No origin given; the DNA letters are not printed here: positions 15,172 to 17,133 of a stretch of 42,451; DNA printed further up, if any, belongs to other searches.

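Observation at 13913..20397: Gtr-like three-component periplasmic glycosylation operon with a UPF0104 flippase-like protein instead of GtrA, plus two unexplained cytoplasmic partners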

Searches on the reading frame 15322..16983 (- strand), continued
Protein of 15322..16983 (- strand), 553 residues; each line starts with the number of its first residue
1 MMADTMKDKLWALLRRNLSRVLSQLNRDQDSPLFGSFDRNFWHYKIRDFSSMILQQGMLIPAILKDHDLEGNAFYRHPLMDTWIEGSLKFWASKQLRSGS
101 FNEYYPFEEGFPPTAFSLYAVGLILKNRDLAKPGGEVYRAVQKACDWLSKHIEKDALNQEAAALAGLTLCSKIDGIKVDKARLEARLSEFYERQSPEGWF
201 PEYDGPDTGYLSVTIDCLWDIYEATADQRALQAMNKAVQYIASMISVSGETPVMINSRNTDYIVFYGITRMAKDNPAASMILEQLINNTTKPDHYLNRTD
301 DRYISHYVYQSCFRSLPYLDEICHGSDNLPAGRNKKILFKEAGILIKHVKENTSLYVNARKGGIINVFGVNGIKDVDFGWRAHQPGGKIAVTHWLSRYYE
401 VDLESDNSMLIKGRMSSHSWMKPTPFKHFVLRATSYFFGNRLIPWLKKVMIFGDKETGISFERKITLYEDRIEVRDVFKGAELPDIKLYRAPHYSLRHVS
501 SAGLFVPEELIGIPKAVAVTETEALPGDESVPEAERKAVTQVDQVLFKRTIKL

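Call 55: search_protein_families(library=pfam, proteins=[L046:11568-12815:+], max_evalue=0.01)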
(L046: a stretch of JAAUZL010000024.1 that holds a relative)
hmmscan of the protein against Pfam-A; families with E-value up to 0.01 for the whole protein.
L046:11568-12815:+ (415 aa): 17 families
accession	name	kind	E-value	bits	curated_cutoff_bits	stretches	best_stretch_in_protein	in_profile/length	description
PF04432.18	FrhB_FdhB_C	-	5.9e-33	114.3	23.3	1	172-324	3-144/150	Coenzyme F420 hydrogenase/dehydrogenase, beta subunit C terminus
PF04422.18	FrhB_FdhB_N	-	2.6e-19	69.6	22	1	88-163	3-77/78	Coenzyme F420 hydrogenase/dehydrogenase, beta subunit N-term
PF00037.32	Fer4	-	8.5e-14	51.1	21.1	2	10-32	2-24/24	4Fe-4S binding domain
PF12837.12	Fer4_6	-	1.6e-13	50.3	25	2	38-56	2-20/24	4Fe-4S binding domain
PF13237.11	Fer4_10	-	1.3e-11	44.6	25.5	1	10-56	3-53/53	4Fe-4S dicluster domain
PF12797.12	Fer4_2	-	6e-11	42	24.5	2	37-56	2-21/22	4Fe-4S binding domain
PF14697.11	Fer4_21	-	1.4e-10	41.6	35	2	39-59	2-22/59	4Fe-4S dicluster domain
PF13187.11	Fer4_9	-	1.2e-09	38.5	27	1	16-57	2-49/52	4Fe-4S dicluster domain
PF12838.12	Fer4_7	-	5.2e-09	36.9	27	1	16-56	2-49/52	4Fe-4S dicluster domain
PF13484.11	Fer4_16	-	8e-09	36.6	30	2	16-35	2-21/66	4Fe-4S double cluster binding domain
PF13459.11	Fer4_15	-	6.1e-07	30.5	22.4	1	38-56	1-19/66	4Fe-4S single cluster domain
PF25160.1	LdpA_Fe-S-bd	-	1.5e-06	28.4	27.6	2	3-33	17-45/49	LdpA Fe-S cluster-binding domain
PF12800.12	Fer4_4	-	1e-05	25.9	24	2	43-56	2-15/17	4Fe-4S binding domain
PF13183.11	Fer4_8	-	2.5e-05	25.2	27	0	43-64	3-17/68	4Fe-4S dicluster domain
PF13370.11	Fer4_13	-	7.9e-05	23.7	24.5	0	40-56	1-17/58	4Fe-4S single cluster domain of Ferredoxin I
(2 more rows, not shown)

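Call 61: search_protein_families(library=pfam, alignment_id=A1, max_evalue=5)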
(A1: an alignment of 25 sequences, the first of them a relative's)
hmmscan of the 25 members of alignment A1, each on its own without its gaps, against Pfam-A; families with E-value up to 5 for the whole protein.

A. member 1, P0001 (552 aa): 0 families

B. families by the number of members that match (of 25 scanned): 15 families
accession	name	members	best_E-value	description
PF09492.16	Pec_lyase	11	0.0034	Pectic acid lyase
PF07944.18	Beta-AFase-like_GH127_cat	3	0.014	Beta-L-arabinofuranosidase, GH127 catalytic domain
PF13249.12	SQHop_cyclase_N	2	0.034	Squalene-hopene cyclase N-terminal domain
PF18602.6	Rap1a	1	0.0014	Rap1a immunity proteins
PF22297.1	PccH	1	0.019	PccH Cytochrome c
PF08955.15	BofC_C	1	0.036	BofC C-terminal domain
PF13243.12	SQHop_cyclase_C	1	0.057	Squalene-hopene cyclase C-terminal domain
PF24163.2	HCP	1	0.062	Head completion protein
PF07883.17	Cupin_2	1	0.063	Cupin domain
PF20125.4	DUF6515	1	0.1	Family of unknown function (DUF6515)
PF23929.1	DUF7267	1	0.12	Family of unknown function (DUF7267)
PF12973.13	Cupin_7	1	0.13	ChrR Cupin-like domain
PF19805.5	DUF6288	1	0.15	Family of unknown function (DUF6288)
PF12623.12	Hen1_L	1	0.23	RNA repair, ligase-Pnkp-associating, region of Hen1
PF07678.20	TED_complement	1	0.26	A-macroglobulin TED domain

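Call 62: search_solved_structures(query=A1, max_evalue=10, show_alignments=2)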
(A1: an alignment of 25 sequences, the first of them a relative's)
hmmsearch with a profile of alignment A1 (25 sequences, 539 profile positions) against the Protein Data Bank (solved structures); distinct sequences matched with E-value up to 10: 3.
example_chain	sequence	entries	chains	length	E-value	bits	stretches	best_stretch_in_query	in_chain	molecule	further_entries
9hxm_A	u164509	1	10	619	0.14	13.6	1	434-518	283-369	Putative bacterial antiviral defense protein Ec4ApeA from Escherichia coli strain 10434wH1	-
2kes_A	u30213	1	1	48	0.29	12.5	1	166-198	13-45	Synphilin-1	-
5bv6_A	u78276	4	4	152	0.64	11.4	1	309-374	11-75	cGMP-dependent protein kinase 2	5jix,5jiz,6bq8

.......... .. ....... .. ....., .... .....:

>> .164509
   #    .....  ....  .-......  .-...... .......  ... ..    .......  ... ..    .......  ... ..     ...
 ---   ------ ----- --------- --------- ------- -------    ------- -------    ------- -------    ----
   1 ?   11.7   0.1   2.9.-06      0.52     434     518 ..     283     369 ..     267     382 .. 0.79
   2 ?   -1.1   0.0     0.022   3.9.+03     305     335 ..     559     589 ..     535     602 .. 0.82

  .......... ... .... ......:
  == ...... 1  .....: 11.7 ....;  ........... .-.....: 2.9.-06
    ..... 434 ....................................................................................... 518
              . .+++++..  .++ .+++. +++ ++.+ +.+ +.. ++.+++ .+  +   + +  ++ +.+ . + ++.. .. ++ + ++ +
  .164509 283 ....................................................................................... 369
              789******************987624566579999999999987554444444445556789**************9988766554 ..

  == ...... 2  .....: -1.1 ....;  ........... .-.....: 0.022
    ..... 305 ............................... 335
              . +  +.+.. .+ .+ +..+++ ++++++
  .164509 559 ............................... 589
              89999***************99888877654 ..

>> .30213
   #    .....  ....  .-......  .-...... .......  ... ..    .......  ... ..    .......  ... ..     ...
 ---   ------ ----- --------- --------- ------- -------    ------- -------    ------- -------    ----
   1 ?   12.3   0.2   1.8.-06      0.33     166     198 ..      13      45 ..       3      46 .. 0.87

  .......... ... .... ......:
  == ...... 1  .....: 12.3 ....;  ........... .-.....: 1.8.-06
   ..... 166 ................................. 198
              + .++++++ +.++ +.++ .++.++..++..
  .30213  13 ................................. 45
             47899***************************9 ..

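Call 75: search_protein_representatives(alignment_id=A1)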
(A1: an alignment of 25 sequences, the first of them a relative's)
Query: 25 sequences, 539 profile positions. Proteins with E-value up to 0.001 (for the whole library): 1936; up to 1e-10: 1495; up to 1e-30: 902. The best 150 are listed.
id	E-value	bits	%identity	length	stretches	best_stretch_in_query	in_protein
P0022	6.1e-246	833.3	-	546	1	3-532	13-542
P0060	2.0e-224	762.2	-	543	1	4-524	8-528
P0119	3.8e-215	731.6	-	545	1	4-534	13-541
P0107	2.8e-199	679.3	-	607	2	134-518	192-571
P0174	1.1e-182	624.4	-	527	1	1-519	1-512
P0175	6.3e-171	585.7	-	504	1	7-512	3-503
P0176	1.1e-170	584.9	-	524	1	4-525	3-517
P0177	5.0e-170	582.7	-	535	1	6-528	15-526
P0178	1.6e-169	581.1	-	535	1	9-521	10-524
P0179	5.3e-160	549.6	-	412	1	6-404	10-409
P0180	1.7e-158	544.6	-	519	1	8-515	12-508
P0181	2.7e-156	537.4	-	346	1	7-335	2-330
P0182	2.0e-153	527.9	-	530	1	2-515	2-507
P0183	2.3e-151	521.2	-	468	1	80-520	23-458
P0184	8.5e-150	516.0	-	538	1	7-527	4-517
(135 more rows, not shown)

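Call 80: search_protein_families(library=pfam, proteins=[L007:13728-15614:-, L016:16790-18997:+, L034:5542-7458:-, L039:1896-3677:+, L040:6664-8208:+, L042:4133-6016:+, L054:13312-15057:+, L048:7033-8256:+, L002:8520-9989:+], max_evalue=0.1)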
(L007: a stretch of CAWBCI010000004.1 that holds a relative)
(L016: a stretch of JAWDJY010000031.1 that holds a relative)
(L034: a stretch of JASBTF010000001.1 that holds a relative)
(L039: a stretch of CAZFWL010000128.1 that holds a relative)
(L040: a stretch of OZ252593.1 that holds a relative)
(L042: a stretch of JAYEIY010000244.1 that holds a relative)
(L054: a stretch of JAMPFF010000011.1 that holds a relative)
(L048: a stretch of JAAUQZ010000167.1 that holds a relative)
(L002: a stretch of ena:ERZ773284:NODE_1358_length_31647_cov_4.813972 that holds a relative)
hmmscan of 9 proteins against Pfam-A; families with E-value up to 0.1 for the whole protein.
L007:13728-15614:- (628 aa): 1 family
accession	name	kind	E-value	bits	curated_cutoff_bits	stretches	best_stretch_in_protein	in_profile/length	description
PF09594.16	GT87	-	2.8e-07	31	25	1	60-253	5-208/237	Glycosyltransferase family 87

L016:16790-18997:+ (735 aa): 1 family
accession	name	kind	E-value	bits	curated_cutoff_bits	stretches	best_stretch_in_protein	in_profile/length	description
PF09586.16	YfhO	-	3e-05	23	28.5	1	640-714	760-835/835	Bacterial membrane protein YfhO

L034:5542-7458:- (638 aa): 1 family
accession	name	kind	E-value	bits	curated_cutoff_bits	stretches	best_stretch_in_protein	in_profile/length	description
PF13231.12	PMT_2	-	2.8e-07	31.3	26.1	1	173-314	20-160/160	Dolichyl-phosphate-mannose-protein mannosyltransferase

L039:1896-3677:+ (593 aa): 0 families

L040:6664-8208:+ (514 aa): 2 families
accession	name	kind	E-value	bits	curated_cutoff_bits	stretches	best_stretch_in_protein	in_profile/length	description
PF13231.12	PMT_2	-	1.2e-07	32.5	26.1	1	94-255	2-157/160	Dolichyl-phosphate-mannose-protein mannosyltransferase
PF09913.15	DUF2142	-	4.3e-05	22.9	30.1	1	94-468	98-394/395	Predicted membrane protein (DUF2142)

L042:4133-6016:+ (627 aa): 1 family
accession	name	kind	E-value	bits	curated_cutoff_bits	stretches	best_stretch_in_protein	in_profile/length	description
PF13231.12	PMT_2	-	3.6e-09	37.5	26.1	1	157-310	3-153/160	Dolichyl-phosphate-mannose-protein mannosyltransferase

L054:13312-15057:+ (581 aa): 0 families

L048:7033-8256:+ (407 aa): 0 families

L002:8520-9989:+ (489 aa): 1 family
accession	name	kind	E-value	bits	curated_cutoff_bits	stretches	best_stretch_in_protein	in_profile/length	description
PF13231.12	PMT_2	-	0.015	15.9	26.1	1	123-285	8-160/160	Dolichyl-phosphate-mannose-protein mannosyltransferase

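Call 84: search_protein_families(library=pfam, proteins=[L016:14902-15858:+, L018:5425-6954:-, L045:1984-3051:+, L016:11614-13125:+, L016:15855-16901:+, L045:3887-4834:+, L045:3027-3947:+, L059:4215-5510:-, L070:3809-4837:+, L011:7571-8203:-], max_evalue=0.001)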
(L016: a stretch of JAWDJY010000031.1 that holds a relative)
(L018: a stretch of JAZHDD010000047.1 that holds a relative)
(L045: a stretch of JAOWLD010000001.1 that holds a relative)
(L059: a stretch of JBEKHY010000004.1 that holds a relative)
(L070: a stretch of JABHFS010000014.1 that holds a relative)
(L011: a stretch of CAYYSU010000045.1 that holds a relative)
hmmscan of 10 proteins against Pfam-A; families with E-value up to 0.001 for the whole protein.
L016:14902-15858:+ (318 aa): 6 families
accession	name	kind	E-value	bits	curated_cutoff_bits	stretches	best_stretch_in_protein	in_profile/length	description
PF08241.18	Methyltransf_11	-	8.3e-16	58.9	21.2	1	139-234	1-94/95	Methyltransferase domain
PF13649.12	Methyltransf_25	-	3.6e-14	53.7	27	1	139-231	2-97/97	Methyltransferase domain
PF13847.12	Methyltransf_31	-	1e-08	35.4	27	1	138-239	7-113/145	Methyltransferase domain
PF08242.18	Methyltransf_12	-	3.2e-08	34.6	30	1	139-233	1-98/98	Methyltransferase domain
PF13489.12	Methyltransf_23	-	3.5e-07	30.5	27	1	138-283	26-154/164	Methyltransferase domain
PF01209.24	Ubie_methyltran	-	1.5e-05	24.9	20.1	1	181-234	99-150/233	ubiE/COQ5 methyltransferase family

L018:5425-6954:- (509 aa): 1 family
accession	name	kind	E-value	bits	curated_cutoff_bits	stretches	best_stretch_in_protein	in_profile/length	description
PF13231.12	PMT_2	-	1.6e-06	28.8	26.1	1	166-292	38-160/160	Dolichyl-phosphate-mannose-protein mannosyltransferase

L045:1984-3051:+ (355 aa): 6 families
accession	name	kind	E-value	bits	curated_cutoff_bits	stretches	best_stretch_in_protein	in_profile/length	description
PF16363.11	GDP_Man_Dehyd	-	4.8e-96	322.5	27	1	4-327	1-332/332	GDP-mannose 4,6 dehydratase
PF01370.27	Epimerase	-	5.3e-67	226.2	20.9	1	3-251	1-240/240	NAD dependent epimerase/dehydratase family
PF04321.23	RmlD_sub_bind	-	5.4e-12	45.8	27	1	1-176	1-142/287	RmlD substrate binding domain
PF02719.21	Polysacc_synt_2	-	3.9e-11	43.1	20.2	1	3-114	1-118/293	Polysaccharide biosynthesis protein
PF07993.18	NAD_binding_4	-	1e-09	38.4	20.1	1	5-187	1-205/258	Male sterility protein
PF01073.25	3Beta_HSD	-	2.2e-09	37.2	22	1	4-230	1-220/280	3-beta hydroxysteroid dehydrogenase/isomerase family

L016:11614-13125:+ (503 aa): 2 families
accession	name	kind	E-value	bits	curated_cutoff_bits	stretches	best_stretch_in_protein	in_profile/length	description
PF04055.27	Radical_SAM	-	1e-17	65.2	29.5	1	194-350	3-156/166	Radical SAM superfamily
PF02310.24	B12-binding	-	1.9e-15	57.2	32.1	1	12-133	14-120/121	B12 binding domain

L016:15855-16901:+ (348 aa): 2 families
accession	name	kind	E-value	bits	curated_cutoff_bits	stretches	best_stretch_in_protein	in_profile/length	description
PF13186.11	SPASM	-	1.6e-10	41.6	21.5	1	270-339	1-66/67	Iron-sulfur cluster-binding domain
PF04055.27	Radical_SAM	-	9.1e-09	36.1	29.5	1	62-202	3-139/166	Radical SAM superfamily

L045:3887-4834:+ (315 aa): 2 families
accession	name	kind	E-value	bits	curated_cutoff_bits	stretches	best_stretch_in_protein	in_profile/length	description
PF00483.29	NTP_transferase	-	1.6e-73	247.7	21.2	1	23-259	1-243/245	Nucleotidyl transferase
PF12804.13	NTP_transf_3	-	2.4e-09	38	27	1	24-157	1-124/160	MobA-like NTP transferase domain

L045:3027-3947:+ (306 aa): 5 families
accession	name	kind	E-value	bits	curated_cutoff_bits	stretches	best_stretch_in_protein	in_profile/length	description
PF04321.23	RmlD_sub_bind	-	5e-97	324.9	27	1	8-295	1-281/287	RmlD substrate binding domain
PF01370.27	Epimerase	-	1.6e-19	70.7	20.9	1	10-168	1-184/240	NAD dependent epimerase/dehydratase family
PF16363.11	GDP_Man_Dehyd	-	3e-12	47.1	27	1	39-148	57-170/332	GDP-mannose 4,6 dehydratase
PF02719.21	Polysacc_synt_2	-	4.8e-06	26.4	20.2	1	42-150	62-157/293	Polysaccharide biosynthesis protein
PF07993.18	NAD_binding_4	-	0.00013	21.7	20.1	1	59-159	90-209/258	Male sterility protein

L059:4215-5510:- (431 aa): 7 families
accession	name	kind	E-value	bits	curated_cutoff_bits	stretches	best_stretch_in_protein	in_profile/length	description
PF03721.20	UDPG_MGDP_dh_N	-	1.6e-34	119.6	27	1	20-206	2-187/187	UDP-glucose/GDP-mannose dehydrogenase family, NAD binding domain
PF00984.24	UDPG_MGDP_dh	-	3.3e-25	88.4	25.4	1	224-316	2-93/94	UDP-glucose/GDP-mannose dehydrogenase family, central domain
PF03720.21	UDPG_MGDP_dh_C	-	3e-10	40.8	30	1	337-419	1-82/103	UDP-glucose/GDP-mannose dehydrogenase family, UDP binding domain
PF02737.24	3HCDH_N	-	7.6e-06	26.4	22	1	20-93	1-80/180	3-hydroxyacyl-CoA dehydrogenase, NAD binding domain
PF03446.21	NAD_binding_2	-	1.1e-05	26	21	0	21-59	2-40/161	NAD binding domain of 6-phosphogluconate dehydrogenase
PF01656.29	CbiA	-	1.2e-05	25.7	25.4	0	33-217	19-73/125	CobQ/CobB/MinD/ParA nucleotide binding domain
PF02254.24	TrkA_N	-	0.00066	20.4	23.8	0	22-59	2-39/116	TrkA-N domain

L070:3809-4837:+ (342 aa): 3 families
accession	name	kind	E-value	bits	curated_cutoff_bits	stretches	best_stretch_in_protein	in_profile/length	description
PF01408.29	GFO_IDH_MocA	-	7.4e-28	98.1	24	1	3-121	2-120/120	Oxidoreductase family, NAD-binding Rossmann fold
PF22725.1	GFO_IDH_MocA_C3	-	1.5e-14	54.5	27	1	130-238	2-123/124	GFO/IDH/MocA C-terminal domain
PF02894.22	GFO_IDH_MocA_C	-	5.5e-09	36.6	22.9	1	135-336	3-214/218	Oxidoreductase family, C-terminal alpha/beta domain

L011:7571-8203:- (210 aa): 8 families
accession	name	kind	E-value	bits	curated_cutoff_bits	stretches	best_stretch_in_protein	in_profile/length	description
PF00485.24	PRK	-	9.1e-41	140.3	22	1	10-196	1-196/196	Phosphoribulokinase / Uridine kinase family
PF13238.12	AAA_18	-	3.4e-05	24.7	29.4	1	11-154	1-117/128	AAA domain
PF13207.12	AAA_17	-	0.00014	22.6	27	0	15-32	2-19/136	AAA domain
PF02492.25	cobW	-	0.00028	21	20.7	1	10-55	2-50/180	CobW/HypB/UreG, nucleotide-binding domain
PF01121.26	CoaE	-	0.0006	20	27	0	9-150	1-145/180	Dephospho-CoA kinase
PF00005.33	ABC_tran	-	0.00062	20.8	25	1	10-48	13-51/137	ABC transporter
PF13671.12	AAA_33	-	0.00063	20.5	27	0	14-80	5-62/143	AAA domain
PF06414.18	Zeta_toxin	-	0.00097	19.1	22.3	0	11-46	19-55/199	Zeta toxin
